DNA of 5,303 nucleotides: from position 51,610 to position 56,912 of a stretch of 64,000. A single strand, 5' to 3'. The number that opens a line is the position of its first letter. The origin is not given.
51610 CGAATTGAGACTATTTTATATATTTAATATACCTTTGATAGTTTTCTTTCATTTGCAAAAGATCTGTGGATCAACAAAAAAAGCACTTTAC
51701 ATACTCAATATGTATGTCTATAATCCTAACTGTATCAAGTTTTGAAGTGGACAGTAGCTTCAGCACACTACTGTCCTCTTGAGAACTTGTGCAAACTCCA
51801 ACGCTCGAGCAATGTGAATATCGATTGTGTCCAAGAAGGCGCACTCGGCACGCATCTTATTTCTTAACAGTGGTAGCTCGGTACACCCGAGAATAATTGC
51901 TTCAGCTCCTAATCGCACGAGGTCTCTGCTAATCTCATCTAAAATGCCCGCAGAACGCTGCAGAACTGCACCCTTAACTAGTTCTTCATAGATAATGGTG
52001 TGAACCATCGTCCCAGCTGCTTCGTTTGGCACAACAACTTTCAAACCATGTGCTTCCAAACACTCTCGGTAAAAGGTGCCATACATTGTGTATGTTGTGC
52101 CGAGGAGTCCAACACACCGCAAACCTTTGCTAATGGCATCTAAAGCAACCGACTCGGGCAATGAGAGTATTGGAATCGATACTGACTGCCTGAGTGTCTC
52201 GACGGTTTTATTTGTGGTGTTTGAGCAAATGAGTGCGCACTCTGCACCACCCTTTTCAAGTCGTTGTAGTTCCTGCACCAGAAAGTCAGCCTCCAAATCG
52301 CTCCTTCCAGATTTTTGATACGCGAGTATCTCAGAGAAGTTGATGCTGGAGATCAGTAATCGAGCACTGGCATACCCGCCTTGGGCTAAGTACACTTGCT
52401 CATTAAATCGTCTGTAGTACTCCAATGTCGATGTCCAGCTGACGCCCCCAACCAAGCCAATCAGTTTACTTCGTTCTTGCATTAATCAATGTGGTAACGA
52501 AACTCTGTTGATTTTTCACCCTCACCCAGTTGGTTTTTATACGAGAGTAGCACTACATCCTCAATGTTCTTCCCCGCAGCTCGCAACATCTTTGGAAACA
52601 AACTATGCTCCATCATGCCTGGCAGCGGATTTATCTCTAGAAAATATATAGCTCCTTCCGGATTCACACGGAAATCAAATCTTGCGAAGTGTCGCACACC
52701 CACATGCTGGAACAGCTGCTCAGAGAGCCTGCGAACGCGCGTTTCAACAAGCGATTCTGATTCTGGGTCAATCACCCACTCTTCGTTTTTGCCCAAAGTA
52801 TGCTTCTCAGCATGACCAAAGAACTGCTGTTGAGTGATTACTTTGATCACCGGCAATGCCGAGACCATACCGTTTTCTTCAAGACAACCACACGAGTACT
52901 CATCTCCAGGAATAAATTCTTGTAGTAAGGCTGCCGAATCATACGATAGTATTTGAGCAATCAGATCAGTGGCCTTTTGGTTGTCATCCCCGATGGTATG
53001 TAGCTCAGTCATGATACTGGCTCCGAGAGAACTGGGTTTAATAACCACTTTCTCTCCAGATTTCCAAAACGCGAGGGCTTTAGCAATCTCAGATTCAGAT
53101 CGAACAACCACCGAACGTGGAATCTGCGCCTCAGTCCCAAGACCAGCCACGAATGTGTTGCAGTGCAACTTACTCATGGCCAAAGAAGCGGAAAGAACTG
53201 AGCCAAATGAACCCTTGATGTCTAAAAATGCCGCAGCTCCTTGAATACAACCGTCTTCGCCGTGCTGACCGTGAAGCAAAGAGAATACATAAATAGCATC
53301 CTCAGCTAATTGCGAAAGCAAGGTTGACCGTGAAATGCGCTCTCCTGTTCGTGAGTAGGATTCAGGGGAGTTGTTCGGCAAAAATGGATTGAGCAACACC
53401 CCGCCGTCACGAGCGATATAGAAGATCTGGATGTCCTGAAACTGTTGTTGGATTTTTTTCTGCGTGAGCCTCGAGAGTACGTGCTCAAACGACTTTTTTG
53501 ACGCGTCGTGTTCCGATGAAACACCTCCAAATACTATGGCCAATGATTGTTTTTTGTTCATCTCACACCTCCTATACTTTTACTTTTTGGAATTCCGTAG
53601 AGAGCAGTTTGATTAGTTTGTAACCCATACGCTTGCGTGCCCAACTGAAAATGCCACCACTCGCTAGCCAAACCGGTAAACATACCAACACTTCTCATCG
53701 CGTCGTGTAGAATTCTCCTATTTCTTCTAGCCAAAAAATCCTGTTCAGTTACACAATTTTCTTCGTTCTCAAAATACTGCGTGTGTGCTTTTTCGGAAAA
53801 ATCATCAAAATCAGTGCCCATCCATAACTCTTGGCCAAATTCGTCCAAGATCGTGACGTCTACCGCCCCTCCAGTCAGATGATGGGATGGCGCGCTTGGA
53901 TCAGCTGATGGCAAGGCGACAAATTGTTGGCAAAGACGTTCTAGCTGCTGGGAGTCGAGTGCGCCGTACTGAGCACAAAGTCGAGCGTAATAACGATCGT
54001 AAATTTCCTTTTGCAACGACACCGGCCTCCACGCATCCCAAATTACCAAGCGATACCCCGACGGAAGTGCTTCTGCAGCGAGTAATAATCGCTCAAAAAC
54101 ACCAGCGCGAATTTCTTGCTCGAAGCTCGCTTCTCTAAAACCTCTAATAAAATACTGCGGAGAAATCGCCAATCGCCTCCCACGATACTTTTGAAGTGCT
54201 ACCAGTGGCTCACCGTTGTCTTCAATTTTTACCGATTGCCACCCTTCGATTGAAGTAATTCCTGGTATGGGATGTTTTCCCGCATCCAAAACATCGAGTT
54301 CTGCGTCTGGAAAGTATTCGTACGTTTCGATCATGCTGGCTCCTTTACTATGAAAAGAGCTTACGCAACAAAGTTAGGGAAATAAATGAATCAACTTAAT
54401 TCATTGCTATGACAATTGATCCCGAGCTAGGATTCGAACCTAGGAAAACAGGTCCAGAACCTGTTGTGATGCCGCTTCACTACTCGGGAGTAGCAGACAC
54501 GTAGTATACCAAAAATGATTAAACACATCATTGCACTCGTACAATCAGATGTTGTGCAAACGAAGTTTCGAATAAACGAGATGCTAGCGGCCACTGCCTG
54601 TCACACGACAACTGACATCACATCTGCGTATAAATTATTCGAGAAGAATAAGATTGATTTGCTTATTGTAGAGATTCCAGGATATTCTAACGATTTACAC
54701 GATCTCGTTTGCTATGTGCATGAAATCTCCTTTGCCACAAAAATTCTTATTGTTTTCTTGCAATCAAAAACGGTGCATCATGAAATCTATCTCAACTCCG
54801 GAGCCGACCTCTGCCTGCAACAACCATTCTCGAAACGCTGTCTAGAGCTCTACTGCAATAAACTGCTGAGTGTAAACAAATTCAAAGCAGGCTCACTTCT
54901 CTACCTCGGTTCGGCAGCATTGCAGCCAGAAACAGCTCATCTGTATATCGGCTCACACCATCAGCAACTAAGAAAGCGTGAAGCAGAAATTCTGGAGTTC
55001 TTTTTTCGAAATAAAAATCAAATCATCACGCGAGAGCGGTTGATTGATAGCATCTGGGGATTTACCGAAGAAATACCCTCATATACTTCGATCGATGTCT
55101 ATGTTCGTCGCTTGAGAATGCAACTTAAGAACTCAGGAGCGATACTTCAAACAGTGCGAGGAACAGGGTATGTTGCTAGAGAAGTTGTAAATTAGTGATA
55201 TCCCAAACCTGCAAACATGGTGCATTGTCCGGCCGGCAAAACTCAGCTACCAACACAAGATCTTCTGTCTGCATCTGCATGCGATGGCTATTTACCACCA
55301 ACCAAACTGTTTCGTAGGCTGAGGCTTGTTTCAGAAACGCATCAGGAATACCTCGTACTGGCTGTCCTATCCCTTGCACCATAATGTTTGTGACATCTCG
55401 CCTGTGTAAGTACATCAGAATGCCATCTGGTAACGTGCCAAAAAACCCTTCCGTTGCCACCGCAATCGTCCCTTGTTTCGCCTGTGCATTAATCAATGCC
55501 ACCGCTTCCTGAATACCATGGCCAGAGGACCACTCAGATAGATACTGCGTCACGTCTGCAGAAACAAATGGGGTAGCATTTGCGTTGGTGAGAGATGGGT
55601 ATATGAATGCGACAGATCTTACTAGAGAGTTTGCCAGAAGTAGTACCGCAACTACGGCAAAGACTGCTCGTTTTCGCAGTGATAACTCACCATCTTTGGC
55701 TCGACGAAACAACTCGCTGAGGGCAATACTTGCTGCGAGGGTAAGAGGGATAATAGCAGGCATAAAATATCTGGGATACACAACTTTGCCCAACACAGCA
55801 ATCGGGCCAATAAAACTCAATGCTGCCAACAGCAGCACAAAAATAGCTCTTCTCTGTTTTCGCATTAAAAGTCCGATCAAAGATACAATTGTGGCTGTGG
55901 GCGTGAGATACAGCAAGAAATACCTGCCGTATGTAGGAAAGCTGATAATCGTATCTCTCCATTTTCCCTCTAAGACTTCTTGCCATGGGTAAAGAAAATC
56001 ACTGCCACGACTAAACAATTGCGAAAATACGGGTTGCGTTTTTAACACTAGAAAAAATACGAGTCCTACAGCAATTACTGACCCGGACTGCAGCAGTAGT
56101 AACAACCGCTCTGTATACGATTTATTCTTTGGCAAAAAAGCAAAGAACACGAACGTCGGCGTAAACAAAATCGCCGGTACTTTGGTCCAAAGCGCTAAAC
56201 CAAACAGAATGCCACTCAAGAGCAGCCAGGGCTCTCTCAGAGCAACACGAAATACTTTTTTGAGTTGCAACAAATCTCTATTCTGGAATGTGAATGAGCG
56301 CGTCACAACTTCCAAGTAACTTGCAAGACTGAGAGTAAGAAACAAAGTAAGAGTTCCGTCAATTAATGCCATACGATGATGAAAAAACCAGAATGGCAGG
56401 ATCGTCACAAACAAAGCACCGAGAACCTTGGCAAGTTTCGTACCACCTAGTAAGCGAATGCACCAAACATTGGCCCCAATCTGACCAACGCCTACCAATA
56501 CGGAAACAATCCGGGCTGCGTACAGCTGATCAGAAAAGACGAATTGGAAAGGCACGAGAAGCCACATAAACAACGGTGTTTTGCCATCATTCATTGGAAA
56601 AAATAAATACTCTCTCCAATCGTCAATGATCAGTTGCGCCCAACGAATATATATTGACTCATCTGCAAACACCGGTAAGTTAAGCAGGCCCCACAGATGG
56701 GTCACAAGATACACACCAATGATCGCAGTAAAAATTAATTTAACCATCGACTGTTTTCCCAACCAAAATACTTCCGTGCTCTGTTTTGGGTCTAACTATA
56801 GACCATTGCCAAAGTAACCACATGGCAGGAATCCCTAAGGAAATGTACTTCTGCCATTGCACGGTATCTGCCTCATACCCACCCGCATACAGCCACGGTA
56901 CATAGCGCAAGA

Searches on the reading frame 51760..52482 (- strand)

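Call 49: search_protein_families(library=pfam, proteins=[window:51760-52482:-], max_evalue=1)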
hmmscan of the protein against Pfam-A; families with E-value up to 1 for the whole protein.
window:51760-52482:- (240 aa): 2 families
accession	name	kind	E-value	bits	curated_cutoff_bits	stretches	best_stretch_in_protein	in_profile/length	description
PF01177.27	Asp_Glu_race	-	1.2e-39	136.7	31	1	11-227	1-211/211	Asp/Glu/Hydantoin racemase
PF02548.21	Pantoate_transf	-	0.14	12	28.7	1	53-115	148-209/259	Ketopantoate hydroxymethyltransferase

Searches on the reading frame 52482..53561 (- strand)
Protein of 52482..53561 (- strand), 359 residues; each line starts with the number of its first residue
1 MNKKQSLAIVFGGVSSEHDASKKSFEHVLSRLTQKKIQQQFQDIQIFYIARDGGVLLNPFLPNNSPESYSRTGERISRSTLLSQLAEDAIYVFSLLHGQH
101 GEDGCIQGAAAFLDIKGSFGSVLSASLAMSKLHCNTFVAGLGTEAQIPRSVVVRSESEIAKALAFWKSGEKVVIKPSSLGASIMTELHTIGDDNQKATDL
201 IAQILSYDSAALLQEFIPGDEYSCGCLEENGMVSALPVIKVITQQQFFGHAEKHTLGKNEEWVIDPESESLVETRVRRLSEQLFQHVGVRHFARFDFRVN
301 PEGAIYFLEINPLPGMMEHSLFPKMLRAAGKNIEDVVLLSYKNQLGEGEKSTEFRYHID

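Call 49: search_protein_families(library=pfam, proteins=[window:52482-53561:-], max_evalue=1)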
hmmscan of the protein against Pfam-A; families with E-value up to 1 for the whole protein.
window:52482-53561:- (359 aa): 6 families
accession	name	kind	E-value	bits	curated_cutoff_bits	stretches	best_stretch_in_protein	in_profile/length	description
PF07478.18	Dala_Dala_lig_C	-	2.8e-28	99.3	24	1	172-337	39-199/204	D-ala D-ala ligase C-terminus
PF01820.27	Dala_Dala_lig_N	-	1.3e-14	55.2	34.6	1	7-116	2-117/121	D-ala D-ala ligase N-terminus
PF02655.19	ATP-grasp_3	-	2.3e-06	28.2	23.2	1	166-312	28-155/160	ATP-grasp domain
PF13535.11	ATP-grasp_4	-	1.9e-05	24.8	27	1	188-314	32-152/160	ATP-grasp domain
PF15632.11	ATPgrasp_Ter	-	0.00016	21.9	29.1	1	211-322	5-95/131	ATP-grasp in the biosynthetic pathway with Ter operon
PF01071.24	GARS_A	-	0.018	15.3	27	1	141-239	9-111/194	Phosphoribosylglycinamide synthetase, ATP-grasp (A) domain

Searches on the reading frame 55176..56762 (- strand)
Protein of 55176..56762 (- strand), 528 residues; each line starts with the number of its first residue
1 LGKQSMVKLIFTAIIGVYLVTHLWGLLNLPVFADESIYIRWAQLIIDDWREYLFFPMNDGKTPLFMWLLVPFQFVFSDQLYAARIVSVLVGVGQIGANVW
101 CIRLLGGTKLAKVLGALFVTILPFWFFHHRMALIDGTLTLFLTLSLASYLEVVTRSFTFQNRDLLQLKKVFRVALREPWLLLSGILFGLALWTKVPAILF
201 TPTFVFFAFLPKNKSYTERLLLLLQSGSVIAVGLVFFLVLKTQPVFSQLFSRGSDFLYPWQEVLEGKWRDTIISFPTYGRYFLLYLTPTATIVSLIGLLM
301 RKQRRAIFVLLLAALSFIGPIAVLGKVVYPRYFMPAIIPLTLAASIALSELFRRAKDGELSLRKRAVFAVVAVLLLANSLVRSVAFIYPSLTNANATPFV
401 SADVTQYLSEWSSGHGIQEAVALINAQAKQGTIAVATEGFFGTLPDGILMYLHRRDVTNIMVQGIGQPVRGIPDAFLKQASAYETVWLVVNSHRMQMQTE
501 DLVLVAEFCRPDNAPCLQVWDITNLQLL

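Call 3: search_protein_families(library=pfam, proteins=[window:55176-56762:-], max_evalue=0.01)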
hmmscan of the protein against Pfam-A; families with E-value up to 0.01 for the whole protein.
window:55176-56762:- (528 aa): 2 families
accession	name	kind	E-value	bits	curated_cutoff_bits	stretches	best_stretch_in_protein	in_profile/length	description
PF02366.24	PMT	-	1.3e-05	25.3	22.7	1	60-210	61-199/245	Dolichyl-phosphate-mannose-protein mannosyltransferase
PF13231.12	PMT_2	-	0.0014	19.3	26.1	1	176-223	95-145/160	Dolichyl-phosphate-mannose-protein mannosyltransferase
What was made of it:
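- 55176..56747 (-): PMT-like GT-C (523-528 aa) with a DE motif after TM1 and a Cys-containing C-terminal outer domain. PF02366 PMT at 25.3 bits against a cutoff of 22.7 (call 3).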

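Call 11: search_protein_families(library=ncbifam, proteins=[window:55176-56762:-], max_evalue=0.001)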
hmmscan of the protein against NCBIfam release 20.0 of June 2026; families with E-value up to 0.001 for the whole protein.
window:55176-56762:- (528 aa): 0 families

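Call 40: search_solved_structures(query=A4, max_evalue=1)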
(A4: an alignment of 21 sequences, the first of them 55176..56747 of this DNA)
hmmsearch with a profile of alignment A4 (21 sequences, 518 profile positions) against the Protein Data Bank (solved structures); distinct sequences matched with E-value up to 1: 2.
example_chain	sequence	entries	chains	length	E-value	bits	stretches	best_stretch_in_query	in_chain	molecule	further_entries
9i5k_A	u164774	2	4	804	1.3e-05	27.4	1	81-253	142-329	Dolichyl-phosphate-mannose--protein mannosyltransferase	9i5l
9e61_A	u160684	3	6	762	0.00032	22.8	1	82-198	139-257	Dolichyl-phosphate-mannose--protein mannosyltransferase 4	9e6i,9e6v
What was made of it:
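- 55176..56747 (-): The family profile hits Pmt4 9I5K at 1.3e-5 (call 40).
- Closest known: Mycobacterial PPM-dependent pathway. Same: A PMT-like GT-C (calls 3, 40).
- PMT for the 528-aa protein (calls 3, 40).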

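Call 82: search_protein_families(library=padloc, proteins=[window:55176-56762:-], max_evalue=0.001)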
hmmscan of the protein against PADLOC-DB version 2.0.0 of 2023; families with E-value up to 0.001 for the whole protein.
window:55176-56762:- (528 aa): 0 families
